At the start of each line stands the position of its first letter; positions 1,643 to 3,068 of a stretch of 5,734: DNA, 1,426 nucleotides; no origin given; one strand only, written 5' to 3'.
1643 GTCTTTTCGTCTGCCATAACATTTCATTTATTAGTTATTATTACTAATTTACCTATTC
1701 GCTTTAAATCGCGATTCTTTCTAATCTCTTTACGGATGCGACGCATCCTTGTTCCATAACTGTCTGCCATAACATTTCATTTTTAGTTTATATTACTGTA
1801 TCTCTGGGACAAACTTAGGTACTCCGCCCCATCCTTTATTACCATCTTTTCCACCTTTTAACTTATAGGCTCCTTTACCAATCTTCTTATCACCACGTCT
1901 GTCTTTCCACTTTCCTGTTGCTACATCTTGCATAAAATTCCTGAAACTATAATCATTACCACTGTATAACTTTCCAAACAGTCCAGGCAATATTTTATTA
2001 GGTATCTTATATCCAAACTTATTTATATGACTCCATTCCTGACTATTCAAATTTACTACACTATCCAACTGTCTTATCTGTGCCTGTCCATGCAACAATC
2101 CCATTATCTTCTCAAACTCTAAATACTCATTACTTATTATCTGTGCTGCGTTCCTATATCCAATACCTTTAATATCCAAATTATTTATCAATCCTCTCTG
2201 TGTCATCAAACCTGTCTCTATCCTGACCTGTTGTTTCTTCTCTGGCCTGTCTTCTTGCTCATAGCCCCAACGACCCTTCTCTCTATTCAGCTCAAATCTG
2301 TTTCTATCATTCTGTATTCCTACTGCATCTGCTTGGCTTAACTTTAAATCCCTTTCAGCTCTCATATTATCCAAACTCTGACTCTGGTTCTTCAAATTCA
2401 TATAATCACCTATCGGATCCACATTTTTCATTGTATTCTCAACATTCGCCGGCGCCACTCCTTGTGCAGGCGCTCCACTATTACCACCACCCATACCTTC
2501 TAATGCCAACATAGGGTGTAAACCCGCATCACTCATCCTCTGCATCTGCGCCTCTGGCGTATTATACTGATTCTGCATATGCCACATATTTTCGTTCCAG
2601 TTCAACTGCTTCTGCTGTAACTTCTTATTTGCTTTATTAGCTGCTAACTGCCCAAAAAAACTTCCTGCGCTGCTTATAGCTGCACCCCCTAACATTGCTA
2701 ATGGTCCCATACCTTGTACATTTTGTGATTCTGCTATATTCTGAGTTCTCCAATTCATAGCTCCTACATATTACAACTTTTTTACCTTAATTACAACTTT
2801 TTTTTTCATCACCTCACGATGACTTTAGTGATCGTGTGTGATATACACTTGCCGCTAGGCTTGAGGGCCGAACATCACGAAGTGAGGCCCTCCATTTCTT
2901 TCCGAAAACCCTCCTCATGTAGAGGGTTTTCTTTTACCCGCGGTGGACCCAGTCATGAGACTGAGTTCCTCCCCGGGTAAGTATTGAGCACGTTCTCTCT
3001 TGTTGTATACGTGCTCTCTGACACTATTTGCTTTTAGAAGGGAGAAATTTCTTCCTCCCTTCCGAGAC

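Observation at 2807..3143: Compositionally foreign, hairpin-dense island of about 320 nt between the capsid/scaffold block and VP2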

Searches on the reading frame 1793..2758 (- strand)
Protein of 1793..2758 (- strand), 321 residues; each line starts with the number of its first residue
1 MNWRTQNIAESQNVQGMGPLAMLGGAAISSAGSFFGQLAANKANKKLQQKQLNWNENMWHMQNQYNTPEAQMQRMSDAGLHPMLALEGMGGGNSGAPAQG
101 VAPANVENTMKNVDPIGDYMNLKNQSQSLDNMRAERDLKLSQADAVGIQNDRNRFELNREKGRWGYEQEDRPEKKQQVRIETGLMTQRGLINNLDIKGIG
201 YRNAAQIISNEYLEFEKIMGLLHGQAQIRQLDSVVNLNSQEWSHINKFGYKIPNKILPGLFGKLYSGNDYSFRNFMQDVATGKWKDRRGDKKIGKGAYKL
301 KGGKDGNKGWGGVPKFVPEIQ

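Call 12: search_protein_families(library=phrogs, proteins=[window:1793-2758:-], max_evalue=0.1)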
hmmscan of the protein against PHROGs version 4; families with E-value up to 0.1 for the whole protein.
window:1793-2758:- (321 aa): 10 families
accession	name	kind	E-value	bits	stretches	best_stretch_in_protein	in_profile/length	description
phrog_8689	-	tail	1.9e-17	65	1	22-200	14-188/327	pilot protein for DNA ejection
phrog_31272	-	tail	3.6e-11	43.6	1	37-150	37-161/294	pilot protein for DNA ejection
phrog_8693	-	tail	1.5e-08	35.9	1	17-169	1-152/258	pilot protein for DNA ejection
phrog_16516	-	tail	4e-08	34.4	1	26-138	26-133/186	minor tail protein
phrog_11693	-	tail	8e-06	27.1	1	19-146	9-137/228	pilot protein for DNA ejection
phrog_25360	-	unknown function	4.6e-05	24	1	26-102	36-107/316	-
phrog_22637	-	tail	0.0002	22.2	1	20-141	4-113/264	pilot protein for DNA ejection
phrog_26964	-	unknown function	0.00088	20.8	1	12-72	12-72/93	-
phrog_20153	-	unknown function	0.0032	17.7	1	17-65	30-77/339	-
phrog_26976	-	unknown function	0.1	13.6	0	123-159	53-88/182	-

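Call 13: search_protein_families(library=pfam, proteins=[window:1793-2758:-], max_evalue=0.1)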
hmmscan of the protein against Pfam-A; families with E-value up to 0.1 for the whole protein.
window:1793-2758:- (321 aa): 0 families

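Call 14: find_related_loci(query=window:1793-2758:-, collection=viral_contigs, flank=6000)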
Query window:1793-2758:- (321 aa) in viral_contigs; peptide patterns used: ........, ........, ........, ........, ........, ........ (x = any residue, [..] = any of these).
3 stretches matched a pattern, but none encodes a relative of the query by tblastn (E <= 1e-3).

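Call 16: find_encoding_contigs(protein=window:1793-2758:-, flank=6000, max_places=10)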
Protein window:1793-2758:- (321 aa): 1 contig read that carries it; 1 place shown.
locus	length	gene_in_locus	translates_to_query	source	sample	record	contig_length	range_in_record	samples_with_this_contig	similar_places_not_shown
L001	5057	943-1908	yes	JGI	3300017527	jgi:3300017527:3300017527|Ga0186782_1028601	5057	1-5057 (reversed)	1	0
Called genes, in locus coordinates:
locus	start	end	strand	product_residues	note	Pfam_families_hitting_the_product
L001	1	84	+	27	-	?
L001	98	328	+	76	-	-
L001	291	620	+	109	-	-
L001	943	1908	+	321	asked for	-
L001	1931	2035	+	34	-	-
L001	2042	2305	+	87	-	-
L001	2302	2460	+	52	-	-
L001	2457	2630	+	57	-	-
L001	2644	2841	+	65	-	-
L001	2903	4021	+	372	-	PF23343:REP_ORF2-G2P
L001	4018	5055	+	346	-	?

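Call 20: find_homologous_proteins(query=window:1793-2758:-, max_evalue=0.00001)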
Query window:1793-2758:- (321 aa): 12 proteins with E <= 0.00001 among 655 candidates.
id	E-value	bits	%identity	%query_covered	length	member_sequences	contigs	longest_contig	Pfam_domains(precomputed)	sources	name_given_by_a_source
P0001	3.0e-212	722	100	100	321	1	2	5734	-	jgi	-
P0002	8.1e-62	228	43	95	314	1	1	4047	-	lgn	-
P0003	8.5e-60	221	46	78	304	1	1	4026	-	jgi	-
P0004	3.7e-58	216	44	93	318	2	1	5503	-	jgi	jgi:hypothetical protein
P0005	4.0e-58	216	45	77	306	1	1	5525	-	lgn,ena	-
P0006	1.1e-53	201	43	87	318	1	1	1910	-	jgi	-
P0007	3.3e-50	190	42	74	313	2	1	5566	-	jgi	-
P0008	6.6e-49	185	41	83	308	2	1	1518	-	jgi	-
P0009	5.2e-47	179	69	35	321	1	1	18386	-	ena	-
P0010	1.0e-46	178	68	38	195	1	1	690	-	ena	-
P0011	1.0e-41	162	37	90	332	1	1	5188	-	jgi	jgi:hypothetical protein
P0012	4.3e-41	160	64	37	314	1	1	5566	-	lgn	-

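Call 21: find_encoding_contigs(protein=P0004, flank=6000, max_places=3)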
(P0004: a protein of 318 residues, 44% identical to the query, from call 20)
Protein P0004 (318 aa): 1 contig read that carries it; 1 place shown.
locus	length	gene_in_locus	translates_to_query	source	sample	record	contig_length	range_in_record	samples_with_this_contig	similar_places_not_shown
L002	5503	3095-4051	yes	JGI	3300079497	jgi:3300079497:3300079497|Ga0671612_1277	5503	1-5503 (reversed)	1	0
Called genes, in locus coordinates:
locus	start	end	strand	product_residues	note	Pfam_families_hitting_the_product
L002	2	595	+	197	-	?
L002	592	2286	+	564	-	PF02305:Phage_F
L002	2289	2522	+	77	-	-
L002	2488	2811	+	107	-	-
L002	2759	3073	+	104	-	-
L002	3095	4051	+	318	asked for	-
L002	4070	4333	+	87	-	-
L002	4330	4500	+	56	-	-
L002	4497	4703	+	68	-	-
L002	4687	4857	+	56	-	-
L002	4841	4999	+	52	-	-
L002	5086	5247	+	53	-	-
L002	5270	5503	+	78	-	?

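Call 22: find_encoding_contigs(protein=P0005, flank=6000, max_places=3)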
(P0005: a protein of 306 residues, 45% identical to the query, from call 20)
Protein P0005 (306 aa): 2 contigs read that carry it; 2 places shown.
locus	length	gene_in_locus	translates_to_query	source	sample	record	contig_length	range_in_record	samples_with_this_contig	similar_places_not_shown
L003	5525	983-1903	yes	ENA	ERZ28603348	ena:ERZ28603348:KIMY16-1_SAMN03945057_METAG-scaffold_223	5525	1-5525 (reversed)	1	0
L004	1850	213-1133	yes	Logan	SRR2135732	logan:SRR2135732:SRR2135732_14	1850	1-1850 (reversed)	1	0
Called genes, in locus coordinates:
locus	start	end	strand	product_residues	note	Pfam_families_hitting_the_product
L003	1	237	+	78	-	?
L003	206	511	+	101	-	-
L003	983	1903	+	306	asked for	-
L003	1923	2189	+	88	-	-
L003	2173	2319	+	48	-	-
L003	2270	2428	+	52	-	-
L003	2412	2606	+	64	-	-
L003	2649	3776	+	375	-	PF23343:REP_ORF2-G2P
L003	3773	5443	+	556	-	PF02305:Phage_F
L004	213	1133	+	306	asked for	-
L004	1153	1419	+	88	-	-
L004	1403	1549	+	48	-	-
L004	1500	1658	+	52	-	-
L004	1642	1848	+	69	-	?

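Call 23: find_encoding_contigs(protein=P0007, flank=6000, max_places=3)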
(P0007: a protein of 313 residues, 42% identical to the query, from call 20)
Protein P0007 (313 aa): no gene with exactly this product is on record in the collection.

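Call 24: find_encoding_contigs(protein=P0002, flank=6000, max_places=3)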
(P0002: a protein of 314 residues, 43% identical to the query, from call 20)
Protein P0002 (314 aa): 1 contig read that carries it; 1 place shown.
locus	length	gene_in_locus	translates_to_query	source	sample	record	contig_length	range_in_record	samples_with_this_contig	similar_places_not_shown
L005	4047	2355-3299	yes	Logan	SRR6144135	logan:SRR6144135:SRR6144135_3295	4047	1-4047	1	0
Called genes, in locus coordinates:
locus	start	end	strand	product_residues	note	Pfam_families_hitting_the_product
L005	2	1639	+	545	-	?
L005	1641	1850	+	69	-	-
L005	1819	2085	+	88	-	-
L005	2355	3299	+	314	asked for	-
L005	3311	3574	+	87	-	-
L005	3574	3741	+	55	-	-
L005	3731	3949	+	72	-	-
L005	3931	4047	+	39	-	?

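Call 26: find_encoding_contigs(protein=P0011, flank=6000, max_places=3)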
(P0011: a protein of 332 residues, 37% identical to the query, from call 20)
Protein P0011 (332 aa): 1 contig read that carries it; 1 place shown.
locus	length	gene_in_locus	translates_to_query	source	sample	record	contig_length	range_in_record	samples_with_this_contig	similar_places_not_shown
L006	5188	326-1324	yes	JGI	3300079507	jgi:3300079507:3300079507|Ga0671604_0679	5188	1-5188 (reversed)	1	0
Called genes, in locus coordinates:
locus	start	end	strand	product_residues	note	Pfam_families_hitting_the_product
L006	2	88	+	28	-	?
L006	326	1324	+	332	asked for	-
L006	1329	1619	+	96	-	-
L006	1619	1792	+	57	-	-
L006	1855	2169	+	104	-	-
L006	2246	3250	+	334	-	PF23343:REP_ORF2-G2P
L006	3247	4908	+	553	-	PF02305:Phage_F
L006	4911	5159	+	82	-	-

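Call 27: find_encoding_contigs(protein=P0012, flank=6000, max_places=3)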
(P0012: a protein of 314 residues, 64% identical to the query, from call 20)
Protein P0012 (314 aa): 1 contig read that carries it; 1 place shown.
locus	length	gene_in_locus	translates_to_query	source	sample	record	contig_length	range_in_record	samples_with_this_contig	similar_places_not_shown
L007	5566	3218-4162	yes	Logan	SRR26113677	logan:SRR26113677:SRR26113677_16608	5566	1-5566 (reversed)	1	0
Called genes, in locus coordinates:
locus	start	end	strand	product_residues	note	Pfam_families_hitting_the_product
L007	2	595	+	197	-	?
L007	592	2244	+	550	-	PF02305:Phage_F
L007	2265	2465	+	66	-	-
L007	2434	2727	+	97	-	-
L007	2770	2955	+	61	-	-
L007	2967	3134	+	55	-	-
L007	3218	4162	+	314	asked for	-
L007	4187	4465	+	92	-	-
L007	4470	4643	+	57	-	-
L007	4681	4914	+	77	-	-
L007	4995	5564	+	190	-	?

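Call 28: find_encoding_contigs(protein=P0003, flank=6000, max_places=3)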
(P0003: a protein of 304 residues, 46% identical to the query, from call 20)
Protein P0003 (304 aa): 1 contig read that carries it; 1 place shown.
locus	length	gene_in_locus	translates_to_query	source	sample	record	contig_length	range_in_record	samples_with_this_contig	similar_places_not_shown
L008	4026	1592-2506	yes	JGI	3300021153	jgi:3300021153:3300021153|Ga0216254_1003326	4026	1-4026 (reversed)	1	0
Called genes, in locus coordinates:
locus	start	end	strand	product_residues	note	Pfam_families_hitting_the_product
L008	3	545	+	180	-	?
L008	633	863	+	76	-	-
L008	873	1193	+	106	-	-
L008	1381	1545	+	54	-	-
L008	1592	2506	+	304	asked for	-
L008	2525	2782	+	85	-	-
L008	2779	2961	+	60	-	-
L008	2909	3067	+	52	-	-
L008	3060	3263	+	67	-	-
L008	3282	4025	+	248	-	?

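Call 29: find_encoding_contigs(protein=P0009, flank=6000, max_places=3)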
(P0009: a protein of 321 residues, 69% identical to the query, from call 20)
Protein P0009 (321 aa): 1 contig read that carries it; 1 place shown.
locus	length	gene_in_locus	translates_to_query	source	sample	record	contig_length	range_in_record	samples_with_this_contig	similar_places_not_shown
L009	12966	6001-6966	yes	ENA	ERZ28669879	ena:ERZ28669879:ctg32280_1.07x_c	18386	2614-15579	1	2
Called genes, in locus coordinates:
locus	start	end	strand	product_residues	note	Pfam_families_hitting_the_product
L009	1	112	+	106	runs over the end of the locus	-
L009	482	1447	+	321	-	-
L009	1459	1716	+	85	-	-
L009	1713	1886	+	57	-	-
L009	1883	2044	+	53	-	-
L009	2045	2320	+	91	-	-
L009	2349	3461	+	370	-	PF23343:REP_ORF2-G2P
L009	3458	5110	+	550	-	PF02305:Phage_F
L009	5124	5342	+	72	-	-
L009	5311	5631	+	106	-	-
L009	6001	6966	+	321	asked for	-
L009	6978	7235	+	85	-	-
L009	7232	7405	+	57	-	-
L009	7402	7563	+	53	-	-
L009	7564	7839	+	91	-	-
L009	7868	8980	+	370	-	PF23343:REP_ORF2-G2P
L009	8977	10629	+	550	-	PF02305:Phage_F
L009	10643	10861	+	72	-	-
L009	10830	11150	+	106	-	-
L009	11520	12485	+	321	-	-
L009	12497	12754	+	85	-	-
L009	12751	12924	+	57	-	-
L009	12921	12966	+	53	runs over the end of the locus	-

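Call 49: search_dna_similar(query=window:1793-2758:-, collection=phages, mode=protein, max_evalue=1e-10, max_rows=40)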
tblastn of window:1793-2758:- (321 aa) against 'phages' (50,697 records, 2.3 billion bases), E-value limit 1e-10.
Records with a match: 2; places in all: 2; records where one place covers at least 80% of the query: 0.
Best place of each record, by identity: <60% 2.
By first word of the organism name: bajarodmic 1; Peromfec 1.
By host as written in the record: - 1; Peromyscus boylii; specimen_voucher: UMNH:Mamm:44828; Tissue Sample Catalog ... 1.
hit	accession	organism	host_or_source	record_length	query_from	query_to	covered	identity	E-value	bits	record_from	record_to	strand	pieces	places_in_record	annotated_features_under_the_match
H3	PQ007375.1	bajarodmic virus 1102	Chaetodipus spinatus feces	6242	54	159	33%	40.0%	3e-12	73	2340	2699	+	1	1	DNA pilot protein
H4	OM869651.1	Peromfec virus RodF8_16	Peromyscus boylii; specimen_voucher: ...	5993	54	124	22%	46.6%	3e-11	70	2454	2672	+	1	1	DNA pilot protein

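Call 113: search_protein_families(library=phrogs, proteins=[L008:1381-1545:+, L007:2770-2955:+, L007:2967-3134:+, L002:2759-3073:+], max_evalue=0.1)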
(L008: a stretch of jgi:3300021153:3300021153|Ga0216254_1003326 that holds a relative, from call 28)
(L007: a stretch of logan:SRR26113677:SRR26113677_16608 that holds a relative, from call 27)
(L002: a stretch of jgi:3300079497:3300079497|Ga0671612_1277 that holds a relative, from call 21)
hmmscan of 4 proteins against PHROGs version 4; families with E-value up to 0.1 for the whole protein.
L008:1381-1545:+ (54 aa): 11 families
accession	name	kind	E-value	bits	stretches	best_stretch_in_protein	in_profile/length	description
phrog_18076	-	other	0.0033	18.8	1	15-51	57-93/106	hol-like chemotaxis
phrog_1244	-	unknown function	0.0048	17.3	1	5-53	27-75/157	-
phrog_5890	-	moron, auxiliary metabolic gene and host takeover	0.0059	16.6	1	6-52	144-190/374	tellurite resistance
phrog_26291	-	unknown function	0.0099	17.4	1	10-49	57-96/100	-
phrog_739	-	lysis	0.011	17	1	10-47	26-63/122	Rz-like spanin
phrog_6492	-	unknown function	0.02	16.5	1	21-52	28-59/85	-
phrog_10610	-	unknown function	0.028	15.6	1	6-47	20-58/68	-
phrog_13576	-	other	0.03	15.5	1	8-52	32-76/126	methyltransferase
phrog_3550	-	unknown function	0.041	15.2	1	5-52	3-52/79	-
phrog_4619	-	unknown function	0.055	13.4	1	6-49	106-149/556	-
phrog_21066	-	unknown function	0.093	13.6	1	11-49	85-123/228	-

L007:2770-2955:+ (61 aa): 1 family
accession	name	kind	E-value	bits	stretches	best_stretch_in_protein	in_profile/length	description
phrog_7664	-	unknown function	0.044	14.8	1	4-45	7-42/63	-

L007:2967-3134:+ (55 aa): 0 families

L002:2759-3073:+ (104 aa): 0 families

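Call 114: search_protein_families(library=pfam, proteins=[L008:1381-1545:+, L007:2770-2955:+, L007:2967-3134:+, L002:2759-3073:+], max_evalue=0.1)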
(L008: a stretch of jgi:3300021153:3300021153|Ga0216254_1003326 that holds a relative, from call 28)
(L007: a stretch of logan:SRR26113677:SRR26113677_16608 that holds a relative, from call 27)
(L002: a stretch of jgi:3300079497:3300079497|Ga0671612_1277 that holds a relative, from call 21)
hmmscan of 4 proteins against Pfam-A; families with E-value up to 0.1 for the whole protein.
L008:1381-1545:+ (54 aa): 18 families
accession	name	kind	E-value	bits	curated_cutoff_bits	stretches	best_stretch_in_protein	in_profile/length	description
PF08702.15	Fib_alpha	-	0.00012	22.7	29.9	1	4-52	74-122/143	Fibrinogen alpha/beta chain family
PF04102.17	SlyX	-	0.00075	20.5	30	1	10-52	2-44/67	SlyX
PF03148.19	Tektin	-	0.0024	17.1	34.3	1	4-52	43-91/383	Tektin family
PF24319.2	DUF7491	-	0.0076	16.9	30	1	6-52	9-55/90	Coiled-coil region of unknown function (DUF7491)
PF24555.1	CC4_CEP85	-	0.017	16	27.3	1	13-51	25-63/85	Centrosomal protein of 85 kDa-like, CC4 coiled-coil domain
PF15397.11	DUF4618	-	0.019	14.9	34.9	1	6-52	174-220/258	Domain of unknown function (DUF4618)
PF08614.16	ATG16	-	0.024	15.3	33.7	1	8-52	99-143/200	Autophagy protein 16 (ATG16)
PF16523.10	betaPIX_CC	-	0.024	15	26.8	0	34-52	34-52/85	betaPIX coiled coil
PF23203.1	KIF21A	-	0.024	14.8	28.5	1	14-52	65-103/161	KIF21A-like domain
PF00261.25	Tropomyosin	-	0.025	14.4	38.6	1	9-52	123-166/242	Tropomyosin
PF08775.15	ParB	-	0.032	15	25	1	18-51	10-43/126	ParB family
PF16043.11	DUF4795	-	0.034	14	34.8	1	2-52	5-55/208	Domain of unknown function (DUF4795)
PF18077.6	DUF5595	-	0.036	14.5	29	1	23-52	42-71/73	Domain of unknown function (DUF5595)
PF10473.14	CENP-F_leu_zip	-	0.04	14.4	34.5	1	8-51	21-64/140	Leucine-rich repeats of kinetochore protein Cenp-F/LEK1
PF24627.1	PUMA_CC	-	0.05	14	30.1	1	4-47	29-72/74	PUMA coiled-coil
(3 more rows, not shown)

L007:2770-2955:+ (61 aa): 0 families

L007:2967-3134:+ (55 aa): 0 families

L002:2759-3073:+ (104 aa): 0 families

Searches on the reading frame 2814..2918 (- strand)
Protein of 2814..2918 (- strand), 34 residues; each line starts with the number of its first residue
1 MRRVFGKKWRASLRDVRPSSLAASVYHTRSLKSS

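Call 12: search_protein_families(library=phrogs, proteins=[window:2814-2918:-], max_evalue=0.1)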
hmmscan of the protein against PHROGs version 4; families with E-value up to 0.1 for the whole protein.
window:2814-2918:- (34 aa): 0 families

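Call 13: search_protein_families(library=pfam, proteins=[window:2814-2918:-], max_evalue=0.1)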
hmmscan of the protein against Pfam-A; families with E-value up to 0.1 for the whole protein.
window:2814-2918:- (34 aa): 0 families
